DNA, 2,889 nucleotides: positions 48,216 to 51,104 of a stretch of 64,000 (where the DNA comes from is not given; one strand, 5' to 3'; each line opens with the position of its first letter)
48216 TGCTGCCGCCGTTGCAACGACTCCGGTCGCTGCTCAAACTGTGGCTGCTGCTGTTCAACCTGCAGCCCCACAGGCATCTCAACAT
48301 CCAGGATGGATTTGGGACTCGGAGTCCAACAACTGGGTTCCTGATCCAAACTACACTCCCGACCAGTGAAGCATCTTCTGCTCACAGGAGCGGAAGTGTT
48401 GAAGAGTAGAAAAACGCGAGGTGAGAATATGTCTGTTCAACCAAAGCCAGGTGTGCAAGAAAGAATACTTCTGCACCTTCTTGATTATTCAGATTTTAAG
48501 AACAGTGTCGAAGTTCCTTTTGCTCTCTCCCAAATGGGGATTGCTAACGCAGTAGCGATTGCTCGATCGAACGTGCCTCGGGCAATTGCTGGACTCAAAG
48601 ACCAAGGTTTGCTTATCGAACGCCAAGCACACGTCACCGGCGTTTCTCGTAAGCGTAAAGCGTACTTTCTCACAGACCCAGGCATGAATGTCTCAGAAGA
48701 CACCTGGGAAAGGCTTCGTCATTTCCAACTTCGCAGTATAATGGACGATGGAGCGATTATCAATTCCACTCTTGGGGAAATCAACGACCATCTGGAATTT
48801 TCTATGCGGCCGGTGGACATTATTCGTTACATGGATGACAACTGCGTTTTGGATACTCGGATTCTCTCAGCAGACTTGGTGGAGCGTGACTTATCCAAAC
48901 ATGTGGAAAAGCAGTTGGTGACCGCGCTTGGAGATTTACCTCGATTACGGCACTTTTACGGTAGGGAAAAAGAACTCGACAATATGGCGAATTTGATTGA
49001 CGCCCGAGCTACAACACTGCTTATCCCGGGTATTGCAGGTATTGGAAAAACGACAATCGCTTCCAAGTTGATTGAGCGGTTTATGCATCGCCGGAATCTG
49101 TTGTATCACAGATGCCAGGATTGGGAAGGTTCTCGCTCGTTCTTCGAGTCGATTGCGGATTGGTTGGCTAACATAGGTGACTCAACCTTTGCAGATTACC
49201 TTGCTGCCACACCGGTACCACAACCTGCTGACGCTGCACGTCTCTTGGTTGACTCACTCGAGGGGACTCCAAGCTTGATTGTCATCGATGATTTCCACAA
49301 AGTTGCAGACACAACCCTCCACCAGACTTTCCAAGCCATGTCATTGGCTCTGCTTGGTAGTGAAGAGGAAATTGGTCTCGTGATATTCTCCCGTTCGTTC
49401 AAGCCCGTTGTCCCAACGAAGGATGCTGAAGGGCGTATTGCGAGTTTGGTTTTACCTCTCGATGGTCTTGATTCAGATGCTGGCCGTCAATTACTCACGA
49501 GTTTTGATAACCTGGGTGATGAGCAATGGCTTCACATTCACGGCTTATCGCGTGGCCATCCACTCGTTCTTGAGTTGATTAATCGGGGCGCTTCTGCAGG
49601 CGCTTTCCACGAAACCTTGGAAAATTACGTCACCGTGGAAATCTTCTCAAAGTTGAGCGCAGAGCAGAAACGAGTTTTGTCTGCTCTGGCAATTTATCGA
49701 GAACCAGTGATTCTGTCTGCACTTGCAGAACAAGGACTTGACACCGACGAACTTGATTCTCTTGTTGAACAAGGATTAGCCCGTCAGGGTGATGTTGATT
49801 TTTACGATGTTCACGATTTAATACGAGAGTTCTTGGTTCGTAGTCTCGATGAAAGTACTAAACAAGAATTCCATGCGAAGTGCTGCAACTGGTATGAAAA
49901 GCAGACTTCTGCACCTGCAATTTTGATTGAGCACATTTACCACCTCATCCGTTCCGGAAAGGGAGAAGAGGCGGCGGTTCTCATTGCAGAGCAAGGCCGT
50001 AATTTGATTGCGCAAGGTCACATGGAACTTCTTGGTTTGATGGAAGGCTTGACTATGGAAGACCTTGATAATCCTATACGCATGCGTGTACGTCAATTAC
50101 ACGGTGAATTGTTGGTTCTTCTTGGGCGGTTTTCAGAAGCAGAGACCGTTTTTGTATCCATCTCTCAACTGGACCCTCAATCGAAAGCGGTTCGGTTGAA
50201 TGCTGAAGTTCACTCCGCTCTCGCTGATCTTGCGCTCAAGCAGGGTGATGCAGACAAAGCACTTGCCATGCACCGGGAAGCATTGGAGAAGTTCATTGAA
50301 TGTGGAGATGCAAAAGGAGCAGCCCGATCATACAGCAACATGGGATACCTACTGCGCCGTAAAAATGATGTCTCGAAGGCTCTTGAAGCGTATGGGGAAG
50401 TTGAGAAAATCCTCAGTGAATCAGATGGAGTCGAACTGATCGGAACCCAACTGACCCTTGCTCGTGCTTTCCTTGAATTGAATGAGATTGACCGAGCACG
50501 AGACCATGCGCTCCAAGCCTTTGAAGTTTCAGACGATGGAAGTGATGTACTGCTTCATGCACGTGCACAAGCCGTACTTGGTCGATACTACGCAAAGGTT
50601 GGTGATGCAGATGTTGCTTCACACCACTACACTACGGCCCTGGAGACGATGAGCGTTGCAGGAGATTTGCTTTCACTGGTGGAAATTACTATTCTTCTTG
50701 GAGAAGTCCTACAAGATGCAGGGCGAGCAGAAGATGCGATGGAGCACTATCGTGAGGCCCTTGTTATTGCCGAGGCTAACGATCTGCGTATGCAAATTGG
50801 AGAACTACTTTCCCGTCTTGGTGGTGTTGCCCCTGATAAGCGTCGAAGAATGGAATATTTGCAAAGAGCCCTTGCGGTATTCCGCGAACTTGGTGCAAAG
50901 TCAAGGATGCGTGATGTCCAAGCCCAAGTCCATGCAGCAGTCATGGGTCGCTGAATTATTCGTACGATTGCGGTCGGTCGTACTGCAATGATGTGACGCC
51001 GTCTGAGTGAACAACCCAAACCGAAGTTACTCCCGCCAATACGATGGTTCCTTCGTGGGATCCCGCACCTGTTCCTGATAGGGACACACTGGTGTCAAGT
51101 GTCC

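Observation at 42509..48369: OST fusion is followed by a membrane-anchored S8 subtilase and a 1465-aa beta-helix surface protein: candidate surface-glycoprotein maturation module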

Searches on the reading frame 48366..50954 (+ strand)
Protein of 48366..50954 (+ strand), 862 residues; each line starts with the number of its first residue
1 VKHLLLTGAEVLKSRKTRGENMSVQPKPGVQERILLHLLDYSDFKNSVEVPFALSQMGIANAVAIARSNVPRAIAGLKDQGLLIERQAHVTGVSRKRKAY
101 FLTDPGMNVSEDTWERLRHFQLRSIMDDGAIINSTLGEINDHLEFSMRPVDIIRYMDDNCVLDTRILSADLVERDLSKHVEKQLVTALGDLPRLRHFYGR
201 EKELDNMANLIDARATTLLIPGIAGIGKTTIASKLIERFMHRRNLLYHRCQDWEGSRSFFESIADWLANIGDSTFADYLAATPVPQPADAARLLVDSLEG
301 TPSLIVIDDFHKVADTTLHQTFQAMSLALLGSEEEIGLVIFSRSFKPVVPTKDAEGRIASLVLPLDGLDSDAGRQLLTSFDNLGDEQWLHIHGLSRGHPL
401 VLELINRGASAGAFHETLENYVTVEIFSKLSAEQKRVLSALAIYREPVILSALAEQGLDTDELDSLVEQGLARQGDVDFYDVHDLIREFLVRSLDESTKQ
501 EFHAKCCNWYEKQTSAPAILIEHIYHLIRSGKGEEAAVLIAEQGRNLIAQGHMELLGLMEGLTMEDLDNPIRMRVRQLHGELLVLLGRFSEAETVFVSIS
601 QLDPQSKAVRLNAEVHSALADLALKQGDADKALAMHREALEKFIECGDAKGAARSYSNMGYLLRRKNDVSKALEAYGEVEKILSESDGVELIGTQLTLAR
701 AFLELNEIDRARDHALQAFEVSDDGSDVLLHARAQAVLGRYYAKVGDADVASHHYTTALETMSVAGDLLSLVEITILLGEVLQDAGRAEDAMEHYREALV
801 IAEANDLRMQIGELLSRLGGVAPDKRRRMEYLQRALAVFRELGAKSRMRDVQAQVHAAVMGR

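Call 7: search_protein_families(library=pfam, proteins=[window:48366-50954:+], max_evalue=0.01)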
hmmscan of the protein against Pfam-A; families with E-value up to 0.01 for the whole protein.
window:48366-50954:+ (862 aa): 24 families
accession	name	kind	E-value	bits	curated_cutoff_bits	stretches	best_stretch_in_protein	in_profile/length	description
PF13424.12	TPR_12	-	4e-21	75.4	30.1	2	613-683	3-75/77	Tetratricopeptide repeat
PF07719.23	TPR_2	-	7.1e-15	54.3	27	0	777-804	6-33/34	Tetratricopeptide repeat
PF17874.7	TPR_MalT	-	1.2e-11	44.9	45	2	609-722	36-152/336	MalT-like TPR region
PF00515.34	TPR_1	-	2.5e-10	40.1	27.8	0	653-679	1-27/34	Tetratricopeptide repeat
PF13191.12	AAA_16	-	8.4e-10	39.8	32.6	1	197-323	2-153/167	AAA ATPase domain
PF13181.12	TPR_8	-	1.1e-09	38.2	25.7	0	653-679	1-27/34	Tetratricopeptide repeat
PF13428.12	TPR_14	-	6.4e-09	36.1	23.5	0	773-803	2-32/44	Tetratricopeptide repeat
PF13432.12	TPR_16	-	2.4e-07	31.5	32.7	1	618-676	2-54/65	Tetratricopeptide repeat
PF14559.12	TPR_19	-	8e-07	29.7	25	1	586-636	4-48/68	Tetratricopeptide repeat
PF13401.12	AAA_22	-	3.9e-06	27.6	27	1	215-320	5-103/130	AAA domain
PF14938.12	SNAP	-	4.9e-06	26.7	25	1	589-687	51-149/282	Soluble NSF attachment protein, SNAP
PF25201.1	nSTAND6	-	7.9e-05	23.2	27.7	1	198-272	2-76/148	Novel STAND NTPase 6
PF13176.12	TPR_7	-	8e-05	22.9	27.9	0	616-641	2-27/36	Tetratricopeptide repeat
PF25068.1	ARM_TT21_4th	-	0.00016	22.4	30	0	785-819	12-46/153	Tetratricopeptide repeat protein 21 forth ARM domain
PF13545.12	HTH_Crp_2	-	0.00029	21.2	27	1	33-87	2-56/70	Crp-like helix-turn-helix domain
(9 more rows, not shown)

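Call 67: search_protein_families(library=ncbifam, proteins=[window:48429-50951:+], max_evalue=0.01)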
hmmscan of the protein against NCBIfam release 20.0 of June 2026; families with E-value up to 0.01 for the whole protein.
window:48429-50951:+ (841 aa): 14 families
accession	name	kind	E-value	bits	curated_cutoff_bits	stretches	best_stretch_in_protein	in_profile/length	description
NF003420.0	PRK04841.1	equivalog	1.1e-13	50.1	537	1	391-700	245-553/903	HTH-type transcriptional regulator MalT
NF053617.1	SARPRegAfsRStmc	equivalog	3.4e-10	38.5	1430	2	558-785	742-970/986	SARP-family global regulator AfsR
NF041717.1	HaaA_phane_TPR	equivalog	1.2e-09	36.9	1125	2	602-661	722-781/882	cyclophane-containing RiPP biosynthesis TPR protein HaaT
NF053720.1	NsdA_fam_reg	subfamily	1.2e-08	34.9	75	2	555-621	332-397/432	NsdA family TPR-like regulatory protein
NF053520.1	HK_Porph_FimS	equivalog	4e-08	32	600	1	601-746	133-279/618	sensor histidine kinase FimS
TIGR02521.1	type_IV_pilW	equivalog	4.2e-06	26.5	154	1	671-746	31-100/234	type IV pilus biogenesis/stability protein PilW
NF053779.1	BT3442_fam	equivalog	1.5e-05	24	940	1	731-812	82-163/563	BT3442 family protein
NF052312.1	T9SS_PorW_SprE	equivalog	0.00011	21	250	0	565-660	154-244/716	type IX secretion system periplasmic lipoprotein PorW/SprE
NF047371.1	FlcA_CTERM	equivalog_domain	0.00011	20.8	300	0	715-785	351-426/646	periplasmic flagellar collar protein FlcA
TIGR02917.1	PEP_TPR_lipo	equivalog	0.00012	20.2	312.2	1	565-661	410-494/899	XrtA/PEP-CTERM system TPR-repeat protein PrsT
NF047507.1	TPR_BatC_Lepto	exception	0.00051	19.6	175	0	693-740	76-125/214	TPR repeat-containing protein BatC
NF008755.0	PRK11788.1-3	equivalog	0.0053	16.1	430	0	571-775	55-238/388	lipopolysaccharide assembly protein LapB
NF008757.0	PRK11788.1-5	equivalog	0.0066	15.6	363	0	592-620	69-97/388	lipopolysaccharide assembly protein LapB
NF033762.1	social_mot_Tgl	equivalog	0.0068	15.8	225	0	592-654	100-158/252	social motility TPR repeat lipoprotein Tgl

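Call 79: search_solved_structures(query=window:48429-50951:+, max_evalue=0.01)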
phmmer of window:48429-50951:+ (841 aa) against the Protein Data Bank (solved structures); distinct sequences matched with E-value up to 0.01: 30.
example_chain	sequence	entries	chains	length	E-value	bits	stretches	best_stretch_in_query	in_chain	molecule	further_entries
6mfv_A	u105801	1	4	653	1.3e-25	92.8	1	170-520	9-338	tetratricopeptide repeat sensor PH0952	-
9qhb_A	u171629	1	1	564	3.9e-09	38.4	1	591-780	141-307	Engineered tetratricopeptide repeat protein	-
8bu0_A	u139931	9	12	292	1.2e-06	30.1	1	597-778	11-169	Consensus tetratricopeptide repeat protein | Crystal structure of an 8-repeat consensus TPR superhelix with Zinc. | Monomer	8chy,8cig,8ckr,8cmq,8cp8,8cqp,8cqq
1w3b_A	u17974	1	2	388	1.3e-06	30.1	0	591-661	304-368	UDP-N-ACETYLGLUCOSAMINE--PEPTIDE N-ACETYLGLUCOSAMINYLTRANSFERASE 110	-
6eou_A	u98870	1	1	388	1.4e-06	30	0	591-661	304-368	UDP-N-acetylglucosamine--peptide N-acetylglucosaminyltransferase 110 kDa subunit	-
5o09_1C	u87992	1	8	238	9.3e-06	27.2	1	592-766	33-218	Bacterial kinesin light chain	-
7yea_A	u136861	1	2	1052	1.1e-05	27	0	592-657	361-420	UDP-N-acetylglucosamine--peptide N-acetylglucosaminyltransferase 110 kDa subunit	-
5o01_A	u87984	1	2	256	1.1e-05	26.9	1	592-766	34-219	BKLC (bacterial kinesin-light chain-like)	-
7yeh_B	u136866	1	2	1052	1.2e-05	26.9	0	592-657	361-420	UDP-N-acetylglucosamine--peptide N-acetylglucosaminyltransferase 110 kDa subunit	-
7ntf_A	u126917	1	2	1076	1.2e-05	26.9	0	592-657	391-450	Isoform 1 of UDP-N-acetylglucosamine--peptide N-acetylglucosaminyltransferase 110 kDa subu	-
7obi_A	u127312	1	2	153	2e-05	26.1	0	591-658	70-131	CTPR-rv4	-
9qhc_A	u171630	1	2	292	5e-05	24.8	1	593-780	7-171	Engineered tetratricopeptide repeat protein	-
5a7d_B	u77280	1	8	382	8.4e-05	24.1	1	584-824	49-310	PINS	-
4a1s_A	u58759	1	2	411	0.00012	23.5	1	585-824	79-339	PARTNER OF INSCUTEABLE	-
8j07_m9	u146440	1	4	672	0.00047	21.6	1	589-742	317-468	Outer dynein arm-docking complex subunit 4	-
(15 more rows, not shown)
